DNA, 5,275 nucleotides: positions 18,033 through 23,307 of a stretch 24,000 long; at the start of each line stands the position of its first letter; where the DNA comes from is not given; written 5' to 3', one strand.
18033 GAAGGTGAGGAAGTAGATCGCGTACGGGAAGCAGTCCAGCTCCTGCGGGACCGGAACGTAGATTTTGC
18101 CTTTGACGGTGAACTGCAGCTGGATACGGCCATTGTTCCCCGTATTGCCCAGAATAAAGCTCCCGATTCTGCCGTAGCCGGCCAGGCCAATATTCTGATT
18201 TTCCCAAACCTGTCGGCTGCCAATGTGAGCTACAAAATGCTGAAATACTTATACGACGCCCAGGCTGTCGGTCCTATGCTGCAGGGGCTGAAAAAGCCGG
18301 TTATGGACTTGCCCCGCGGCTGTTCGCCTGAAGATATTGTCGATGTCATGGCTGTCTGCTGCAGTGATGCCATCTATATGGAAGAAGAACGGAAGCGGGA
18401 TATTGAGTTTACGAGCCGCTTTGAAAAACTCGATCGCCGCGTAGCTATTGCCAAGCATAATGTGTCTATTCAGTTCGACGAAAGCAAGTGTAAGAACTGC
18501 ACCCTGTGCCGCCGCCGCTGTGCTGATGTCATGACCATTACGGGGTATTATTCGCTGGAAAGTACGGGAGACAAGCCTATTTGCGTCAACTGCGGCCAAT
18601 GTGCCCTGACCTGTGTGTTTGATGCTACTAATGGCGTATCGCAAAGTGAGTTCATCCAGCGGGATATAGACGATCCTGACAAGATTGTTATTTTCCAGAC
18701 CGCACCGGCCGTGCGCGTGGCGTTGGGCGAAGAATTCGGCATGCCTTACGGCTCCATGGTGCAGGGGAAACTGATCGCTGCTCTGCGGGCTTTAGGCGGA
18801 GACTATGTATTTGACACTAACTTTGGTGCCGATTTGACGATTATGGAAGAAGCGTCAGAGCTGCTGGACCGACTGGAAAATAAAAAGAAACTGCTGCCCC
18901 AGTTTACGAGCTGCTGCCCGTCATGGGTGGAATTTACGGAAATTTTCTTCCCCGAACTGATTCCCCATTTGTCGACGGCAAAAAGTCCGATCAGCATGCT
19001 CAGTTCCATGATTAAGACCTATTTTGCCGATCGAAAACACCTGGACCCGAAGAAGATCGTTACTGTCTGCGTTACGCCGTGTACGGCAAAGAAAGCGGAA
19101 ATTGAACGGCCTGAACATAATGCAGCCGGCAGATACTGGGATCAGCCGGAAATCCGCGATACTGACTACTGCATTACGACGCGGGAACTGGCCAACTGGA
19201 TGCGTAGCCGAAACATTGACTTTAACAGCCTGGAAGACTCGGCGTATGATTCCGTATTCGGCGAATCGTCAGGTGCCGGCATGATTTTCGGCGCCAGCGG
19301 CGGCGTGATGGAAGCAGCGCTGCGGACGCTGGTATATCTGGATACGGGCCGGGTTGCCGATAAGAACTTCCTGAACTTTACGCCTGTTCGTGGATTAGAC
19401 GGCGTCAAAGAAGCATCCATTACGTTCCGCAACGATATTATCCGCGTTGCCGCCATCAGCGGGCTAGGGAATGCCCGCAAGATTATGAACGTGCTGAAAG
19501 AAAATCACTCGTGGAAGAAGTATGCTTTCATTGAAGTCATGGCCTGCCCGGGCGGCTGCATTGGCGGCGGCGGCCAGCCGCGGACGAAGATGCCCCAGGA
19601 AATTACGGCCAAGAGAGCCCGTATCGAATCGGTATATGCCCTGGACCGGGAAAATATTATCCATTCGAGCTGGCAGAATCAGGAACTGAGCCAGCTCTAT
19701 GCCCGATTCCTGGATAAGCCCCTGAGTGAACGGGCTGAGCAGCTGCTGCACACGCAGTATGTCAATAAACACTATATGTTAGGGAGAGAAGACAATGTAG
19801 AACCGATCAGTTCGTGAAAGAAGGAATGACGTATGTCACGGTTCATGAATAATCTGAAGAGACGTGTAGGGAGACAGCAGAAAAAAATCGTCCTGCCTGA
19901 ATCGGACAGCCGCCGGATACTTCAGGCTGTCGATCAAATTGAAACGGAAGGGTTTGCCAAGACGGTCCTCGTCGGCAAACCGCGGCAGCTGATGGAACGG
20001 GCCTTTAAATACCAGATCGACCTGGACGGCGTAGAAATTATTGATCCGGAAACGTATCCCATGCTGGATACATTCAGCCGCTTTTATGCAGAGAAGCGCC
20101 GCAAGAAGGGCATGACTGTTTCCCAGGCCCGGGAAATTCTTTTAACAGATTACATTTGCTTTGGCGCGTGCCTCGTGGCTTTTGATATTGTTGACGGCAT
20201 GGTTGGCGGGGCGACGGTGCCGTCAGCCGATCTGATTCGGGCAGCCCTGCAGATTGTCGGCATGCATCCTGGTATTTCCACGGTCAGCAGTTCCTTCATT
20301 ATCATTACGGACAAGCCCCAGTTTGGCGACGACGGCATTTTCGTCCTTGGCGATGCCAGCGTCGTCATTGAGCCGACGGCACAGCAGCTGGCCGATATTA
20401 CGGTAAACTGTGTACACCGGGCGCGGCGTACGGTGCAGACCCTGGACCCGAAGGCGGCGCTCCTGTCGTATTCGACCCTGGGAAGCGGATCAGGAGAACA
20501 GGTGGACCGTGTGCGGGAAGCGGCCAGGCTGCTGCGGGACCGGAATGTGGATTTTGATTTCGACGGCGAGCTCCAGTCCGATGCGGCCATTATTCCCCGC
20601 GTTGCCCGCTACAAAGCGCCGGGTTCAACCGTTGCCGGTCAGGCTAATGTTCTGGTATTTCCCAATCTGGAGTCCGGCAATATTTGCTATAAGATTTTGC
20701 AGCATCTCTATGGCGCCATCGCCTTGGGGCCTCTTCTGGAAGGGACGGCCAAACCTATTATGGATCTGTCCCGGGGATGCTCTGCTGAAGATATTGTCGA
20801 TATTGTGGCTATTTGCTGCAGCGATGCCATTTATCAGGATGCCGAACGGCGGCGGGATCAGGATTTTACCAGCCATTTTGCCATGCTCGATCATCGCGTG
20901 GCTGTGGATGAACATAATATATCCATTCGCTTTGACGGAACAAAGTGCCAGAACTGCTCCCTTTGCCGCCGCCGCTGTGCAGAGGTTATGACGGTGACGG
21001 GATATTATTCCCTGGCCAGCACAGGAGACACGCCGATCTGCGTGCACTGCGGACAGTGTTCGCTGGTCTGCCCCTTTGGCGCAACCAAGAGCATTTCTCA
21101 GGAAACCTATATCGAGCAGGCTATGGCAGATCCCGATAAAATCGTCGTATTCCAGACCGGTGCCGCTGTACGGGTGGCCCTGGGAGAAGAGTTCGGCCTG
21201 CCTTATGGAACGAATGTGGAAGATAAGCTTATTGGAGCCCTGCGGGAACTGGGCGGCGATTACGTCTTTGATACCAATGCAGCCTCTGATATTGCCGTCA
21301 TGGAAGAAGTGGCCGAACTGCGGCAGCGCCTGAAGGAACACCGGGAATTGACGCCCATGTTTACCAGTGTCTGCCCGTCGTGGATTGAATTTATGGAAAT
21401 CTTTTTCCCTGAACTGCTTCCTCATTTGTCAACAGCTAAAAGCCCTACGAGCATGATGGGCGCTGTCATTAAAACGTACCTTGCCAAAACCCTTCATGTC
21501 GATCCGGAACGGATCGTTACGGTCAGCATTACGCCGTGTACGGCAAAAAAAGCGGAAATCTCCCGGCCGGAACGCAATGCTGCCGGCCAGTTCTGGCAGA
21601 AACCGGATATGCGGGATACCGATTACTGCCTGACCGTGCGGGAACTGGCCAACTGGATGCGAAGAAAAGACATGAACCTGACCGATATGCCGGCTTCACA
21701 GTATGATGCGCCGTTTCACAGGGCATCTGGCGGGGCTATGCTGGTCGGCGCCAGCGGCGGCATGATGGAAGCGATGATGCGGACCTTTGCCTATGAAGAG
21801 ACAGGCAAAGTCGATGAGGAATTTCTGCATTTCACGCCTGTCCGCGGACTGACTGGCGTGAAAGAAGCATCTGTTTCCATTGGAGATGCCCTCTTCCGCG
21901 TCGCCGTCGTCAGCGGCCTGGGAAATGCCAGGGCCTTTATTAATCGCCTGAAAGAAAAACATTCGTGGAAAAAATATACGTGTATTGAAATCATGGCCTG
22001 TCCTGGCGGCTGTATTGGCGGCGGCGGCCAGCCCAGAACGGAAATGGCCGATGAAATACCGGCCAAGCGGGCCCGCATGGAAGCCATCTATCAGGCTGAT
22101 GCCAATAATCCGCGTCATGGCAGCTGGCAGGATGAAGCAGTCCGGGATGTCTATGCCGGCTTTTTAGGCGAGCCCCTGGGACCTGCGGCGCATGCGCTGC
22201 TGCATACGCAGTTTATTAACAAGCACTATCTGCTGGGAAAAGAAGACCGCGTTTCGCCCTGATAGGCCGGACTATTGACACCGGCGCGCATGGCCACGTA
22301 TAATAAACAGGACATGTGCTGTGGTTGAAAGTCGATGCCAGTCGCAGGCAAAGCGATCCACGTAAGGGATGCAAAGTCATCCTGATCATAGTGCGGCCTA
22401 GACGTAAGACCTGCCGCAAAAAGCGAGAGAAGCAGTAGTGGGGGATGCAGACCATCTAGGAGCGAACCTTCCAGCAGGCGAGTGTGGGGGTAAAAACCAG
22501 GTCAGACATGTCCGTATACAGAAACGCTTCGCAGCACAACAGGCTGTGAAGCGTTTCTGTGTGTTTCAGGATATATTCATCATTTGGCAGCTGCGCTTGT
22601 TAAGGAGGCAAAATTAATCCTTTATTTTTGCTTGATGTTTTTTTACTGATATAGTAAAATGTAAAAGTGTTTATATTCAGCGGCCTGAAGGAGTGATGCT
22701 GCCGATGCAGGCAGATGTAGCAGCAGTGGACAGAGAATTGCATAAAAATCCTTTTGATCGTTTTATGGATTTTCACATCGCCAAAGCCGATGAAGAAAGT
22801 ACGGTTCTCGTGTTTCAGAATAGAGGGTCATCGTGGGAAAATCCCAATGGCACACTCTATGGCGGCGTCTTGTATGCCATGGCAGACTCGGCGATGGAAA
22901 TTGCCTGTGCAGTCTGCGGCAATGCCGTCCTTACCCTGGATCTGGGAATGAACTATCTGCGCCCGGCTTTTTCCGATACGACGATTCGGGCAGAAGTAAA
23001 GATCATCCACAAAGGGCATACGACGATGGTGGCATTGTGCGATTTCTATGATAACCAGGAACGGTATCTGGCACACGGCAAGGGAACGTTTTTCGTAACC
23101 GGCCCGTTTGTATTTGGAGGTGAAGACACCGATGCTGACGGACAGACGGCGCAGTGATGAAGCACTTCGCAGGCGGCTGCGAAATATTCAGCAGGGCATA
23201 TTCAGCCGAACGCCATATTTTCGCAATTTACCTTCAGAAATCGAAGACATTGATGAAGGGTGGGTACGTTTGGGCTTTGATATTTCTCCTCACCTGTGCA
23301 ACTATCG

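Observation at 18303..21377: Reciprocal substitutions at key motif positions in the two fusion paralogs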

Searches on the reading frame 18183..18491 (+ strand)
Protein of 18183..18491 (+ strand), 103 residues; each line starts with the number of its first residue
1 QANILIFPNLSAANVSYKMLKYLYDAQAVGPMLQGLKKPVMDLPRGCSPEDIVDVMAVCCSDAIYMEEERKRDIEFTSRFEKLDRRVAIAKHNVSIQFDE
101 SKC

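Call 21: find_related_loci(query=A1, collection=genome_contigs, flank=6000)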
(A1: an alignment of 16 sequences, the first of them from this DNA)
Query A1 (103 aa) in genome_contigs; peptide patterns used: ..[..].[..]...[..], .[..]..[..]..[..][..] (x = any residue, [..] = any of these).
600 stretches matched a pattern (row limit reached: there are more); 592 encode a relative of the query (tblastn E <= 1e-3); the best 80 are kept; 80 distinct loci.
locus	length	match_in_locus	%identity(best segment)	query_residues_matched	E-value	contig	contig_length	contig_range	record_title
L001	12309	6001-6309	81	1-103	3e-56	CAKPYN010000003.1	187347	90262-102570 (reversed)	MAG: uncultured Megasphaera sp. isolate REFINED_METABAT215_TOP10_CONTIGS_1500_ASSEMBLY_K77_MERGED__Hadza_MoBio_hadza-E-H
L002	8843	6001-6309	69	1-103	3e-49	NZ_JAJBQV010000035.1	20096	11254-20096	Megasphaera elsdenii strain MSK.21.52 IFLJIGJF_35, whole genome shotgun sequence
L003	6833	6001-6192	64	1-64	8e-27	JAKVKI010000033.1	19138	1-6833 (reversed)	MAG: Megasphaera sp. isolate UW_MP_MEG1_1 Ga0455793_001021, whole genome shotgun sequence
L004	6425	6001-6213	58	1-71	2e-26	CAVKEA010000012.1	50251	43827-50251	bacterium isolate H07687-L1_cleanbin_000003 genome assembly, contig: Spades_H07687-L1_contig_433, whole genome shotgun s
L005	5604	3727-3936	56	1-70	2e-24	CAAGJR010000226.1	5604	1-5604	MAG TPA_asm: uncultured Acidaminococcus sp., isolate HGM14003, WGS project CAAGJR010000000 data, contig: SRS476292_11_k1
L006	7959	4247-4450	54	1-68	3e-23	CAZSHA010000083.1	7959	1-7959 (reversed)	MAG TPA_asm: uncultured Muribaculaceae bacterium isolate SRP315200_co1_803 genome assembly, contig: NODE_21450_length_79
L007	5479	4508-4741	47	1-78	5e-22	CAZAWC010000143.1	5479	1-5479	MAG TPA_asm: uncultured Staphylococcus sp. isolate SRP199465_co2_546 genome assembly, contig: NODE_45074_length_5479_cov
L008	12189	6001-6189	59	1-63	6e-22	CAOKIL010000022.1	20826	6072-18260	MAG TPA_asm: uncultured Eubacteriales bacterium isolate SRR17684618_bin.24_metawrap_v1.3_MAG genome assembly, contig: NO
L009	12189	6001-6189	59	1-63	7e-22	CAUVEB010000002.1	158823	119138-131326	MAG TPA_asm: uncultured Leptotrichiaceae bacterium isolate SRR23388438_bin.6_MetaWRAP_v1.3_MAG genome assembly, contig:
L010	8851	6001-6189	59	1-63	1e-21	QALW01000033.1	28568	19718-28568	MAG: Selenomonadales bacterium isolate CIM:MAG 469 contig_7682, whole genome shotgun sequence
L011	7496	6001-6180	57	1-60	1e-21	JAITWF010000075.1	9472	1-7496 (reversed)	MAG: Deferribacteraceae bacterium isolate TD116_bin76 k119_734778, whole genome shotgun sequence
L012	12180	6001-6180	58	1-60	1e-21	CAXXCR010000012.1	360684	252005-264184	MAG: uncultured Ilyobacter sp. isolate dcbb679e-c7e8-497c-ada8-e2240f1a3a95 genome assembly, contig: contig_12, whole ge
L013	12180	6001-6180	60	1-60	1e-21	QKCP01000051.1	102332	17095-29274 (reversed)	MAG: Ilyobacter polytropus isolate SZUA-427 scaffold_242, whole genome shotgun sequence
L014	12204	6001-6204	53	1-68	2e-21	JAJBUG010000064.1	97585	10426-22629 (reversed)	MAG: Bacteroidales bacterium isolate U_126930 U_126930=NODE_10_length_97585_cov_94.863509, whole genome shotgun sequence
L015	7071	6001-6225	52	1-75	3e-21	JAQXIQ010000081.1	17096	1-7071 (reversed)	MAG: Bacillota bacterium isolate SUG1229 k141_5969915, whole genome shotgun sequence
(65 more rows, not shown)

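Call 43: search_protein_families(library=pfam, proteins=[L001:20-1513:+, L001:1517-2479:+, L001:2564-3268:+, L001:3458-4021:+, L001:4011-4973:+, L001:7802-8467:+, L001:8445-9173:+, L001:9344-10993:+, L002:7767-8795:+], max_evalue=0.00001)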
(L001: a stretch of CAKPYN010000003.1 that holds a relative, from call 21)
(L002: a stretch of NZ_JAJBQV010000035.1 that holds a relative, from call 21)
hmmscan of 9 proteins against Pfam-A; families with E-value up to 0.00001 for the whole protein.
L001:20-1513:+ (497 aa): 2 families
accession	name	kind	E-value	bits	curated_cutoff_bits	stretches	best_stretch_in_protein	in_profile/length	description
PF08367.16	M16C_assoc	-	2.8e-67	227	25.3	1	2-236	16-252/252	Peptidase M16C associated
PF22516.1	PreP_C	-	2.1e-50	171.1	27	1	307-478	1-172/173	PreP C-terminal domain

L001:1517-2479:+ (320 aa): 1 family
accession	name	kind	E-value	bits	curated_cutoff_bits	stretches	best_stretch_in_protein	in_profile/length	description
PF00749.27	tRNA-synt_1c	-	1.9e-55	188.5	23.4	1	4-294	2-294/314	tRNA synthetases class I (E and Q), catalytic domain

L001:2564-3268:+ (234 aa): 1 family
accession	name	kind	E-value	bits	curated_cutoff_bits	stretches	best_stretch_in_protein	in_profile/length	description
PF19991.5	HMA_2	-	3.2e-13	50.3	30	1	149-211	6-68/154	Heavy metal associated domain 2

L001:3458-4021:+ (187 aa): 3 families
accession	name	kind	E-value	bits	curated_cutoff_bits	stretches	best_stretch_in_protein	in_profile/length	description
PF01202.28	SKI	-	1.6e-33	116.5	22.1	1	11-167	1-158/159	Shikimate kinase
PF13671.12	AAA_33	-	1.7e-06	28.8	27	1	5-44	2-41/143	AAA domain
PF13238.12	AAA_18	-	9.2e-06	26.6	29.4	0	5-70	1-65/128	AAA domain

L001:4011-4973:+ (320 aa): 1 family
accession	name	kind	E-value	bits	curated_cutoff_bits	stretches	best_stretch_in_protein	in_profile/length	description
PF00365.25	PFK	-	2.8e-104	348.8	30.9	1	4-275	1-276/277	Phosphofructokinase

L001:7802-8467:+ (221 aa): 1 family
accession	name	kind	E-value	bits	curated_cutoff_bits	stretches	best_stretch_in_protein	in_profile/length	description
PF00528.27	BPD_transp_1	-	5.8e-27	95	26.4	1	33-215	1-182/184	Binding-protein-dependent transport system inner membrane component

L001:8445-9173:+ (242 aa): 6 families
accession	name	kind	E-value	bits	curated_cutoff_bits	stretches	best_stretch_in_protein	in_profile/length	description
PF00005.33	ABC_tran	-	4.1e-41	141.2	25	1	20-167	1-137/137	ABC transporter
PF13304.12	AAA_21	-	3.1e-13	50.9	27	0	32-69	1-33/304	AAA domain, putative AbiEii toxin, Type IV TA system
PF02463.25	SMC_N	-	8.1e-12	45.5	40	1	28-204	22-205/220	RecF/RecN/SMC N terminal domain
PF13476.12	AAA_23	-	7.3e-07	30.5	27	1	12-52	8-41/201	AAA domain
PF13175.12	AAA_15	-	9.5e-06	25.9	32.1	0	26-75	18-72/374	AAA ATPase domain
PF13555.12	AAA_29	-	9.6e-06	25.7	27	0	16-53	8-45/61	P-loop containing region of AAA domain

L001:9344-10993:+ (549 aa): 3 families
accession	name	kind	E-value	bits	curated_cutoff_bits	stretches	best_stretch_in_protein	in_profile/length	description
PF13175.12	AAA_15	-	4.1e-23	83.1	32.1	2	1-77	1-89/374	AAA ATPase domain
PF20469.4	OLD-like_TOPRIM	-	6.6e-15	55.8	23.2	1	353-418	1-67/67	Overcoming lysogenization defect protein-like, TOPRIM domain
PF13304.12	AAA_21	-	1e-11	45.9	27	1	246-308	261-304/304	AAA domain, putative AbiEii toxin, Type IV TA system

L002:7767-8795:+ (342 aa): 1 family
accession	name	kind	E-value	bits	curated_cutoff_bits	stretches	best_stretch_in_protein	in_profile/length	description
PF01515.24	PTA_PTB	-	4.1e-96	322.5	24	1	13-335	4-318/319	Phosphate acetyl/butaryl transferase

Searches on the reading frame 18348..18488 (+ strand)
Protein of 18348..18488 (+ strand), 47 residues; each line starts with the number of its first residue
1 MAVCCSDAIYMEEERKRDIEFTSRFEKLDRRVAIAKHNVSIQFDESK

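Call 46: find_related_loci(query=A2, collection=metagenome_contigs, flank=6000)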
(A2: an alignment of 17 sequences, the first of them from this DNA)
Query A2 (47 aa) in metagenome_contigs; peptide patterns used: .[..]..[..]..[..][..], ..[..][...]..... (x = any residue, [..] = any of these).
86 stretches matched a pattern; 40 encode a relative of the query (tblastn E <= 1e-3); 40 distinct loci.
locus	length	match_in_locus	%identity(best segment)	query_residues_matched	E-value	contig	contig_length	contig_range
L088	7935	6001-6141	81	1-47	3e-23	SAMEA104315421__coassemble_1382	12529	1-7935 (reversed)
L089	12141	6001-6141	81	1-47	3e-23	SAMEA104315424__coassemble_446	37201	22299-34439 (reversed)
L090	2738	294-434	81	1-47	2e-22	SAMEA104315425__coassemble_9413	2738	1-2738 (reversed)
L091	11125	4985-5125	81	1-47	2e-22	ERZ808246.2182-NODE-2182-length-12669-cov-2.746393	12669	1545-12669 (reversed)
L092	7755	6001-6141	74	1-47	4e-22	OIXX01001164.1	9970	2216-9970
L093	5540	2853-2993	72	1-47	1e-21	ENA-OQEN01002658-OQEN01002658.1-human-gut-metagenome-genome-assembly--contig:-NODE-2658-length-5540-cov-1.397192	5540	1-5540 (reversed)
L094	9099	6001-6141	72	1-47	2e-21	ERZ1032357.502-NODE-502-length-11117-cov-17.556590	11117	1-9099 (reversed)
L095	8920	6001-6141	72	1-47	2e-21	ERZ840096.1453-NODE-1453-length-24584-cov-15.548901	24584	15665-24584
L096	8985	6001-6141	72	1-47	2e-21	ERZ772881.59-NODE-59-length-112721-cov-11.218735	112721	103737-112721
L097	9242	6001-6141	72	1-47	2e-21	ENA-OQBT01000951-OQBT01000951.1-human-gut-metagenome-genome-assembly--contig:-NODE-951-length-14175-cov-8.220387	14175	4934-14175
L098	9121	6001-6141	72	1-47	2e-21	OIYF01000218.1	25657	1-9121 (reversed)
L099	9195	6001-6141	72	1-47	2e-21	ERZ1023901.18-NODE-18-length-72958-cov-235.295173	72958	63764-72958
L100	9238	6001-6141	72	1-47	2e-21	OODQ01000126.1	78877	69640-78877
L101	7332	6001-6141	72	1-47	2e-21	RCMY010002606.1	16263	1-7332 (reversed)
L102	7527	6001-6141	72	1-47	2e-21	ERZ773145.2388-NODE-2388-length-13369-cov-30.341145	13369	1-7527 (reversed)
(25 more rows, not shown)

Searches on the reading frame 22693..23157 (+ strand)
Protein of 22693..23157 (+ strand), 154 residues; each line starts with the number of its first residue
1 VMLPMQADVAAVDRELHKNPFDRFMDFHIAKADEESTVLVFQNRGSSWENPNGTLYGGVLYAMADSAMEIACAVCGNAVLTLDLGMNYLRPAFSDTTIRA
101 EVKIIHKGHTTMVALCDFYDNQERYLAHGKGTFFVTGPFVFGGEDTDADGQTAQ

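Call 8: search_protein_families(library=pfam, proteins=[window:22693-23157:+], max_evalue=0.00001)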
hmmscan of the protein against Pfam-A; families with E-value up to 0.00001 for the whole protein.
window:22693-23157:+ (154 aa): 1 family
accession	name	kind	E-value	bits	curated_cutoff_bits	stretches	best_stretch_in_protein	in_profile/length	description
PF03061.28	4HBT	-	2.4e-15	57.1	20.6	1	52-124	1-76/79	Thioesterase superfamily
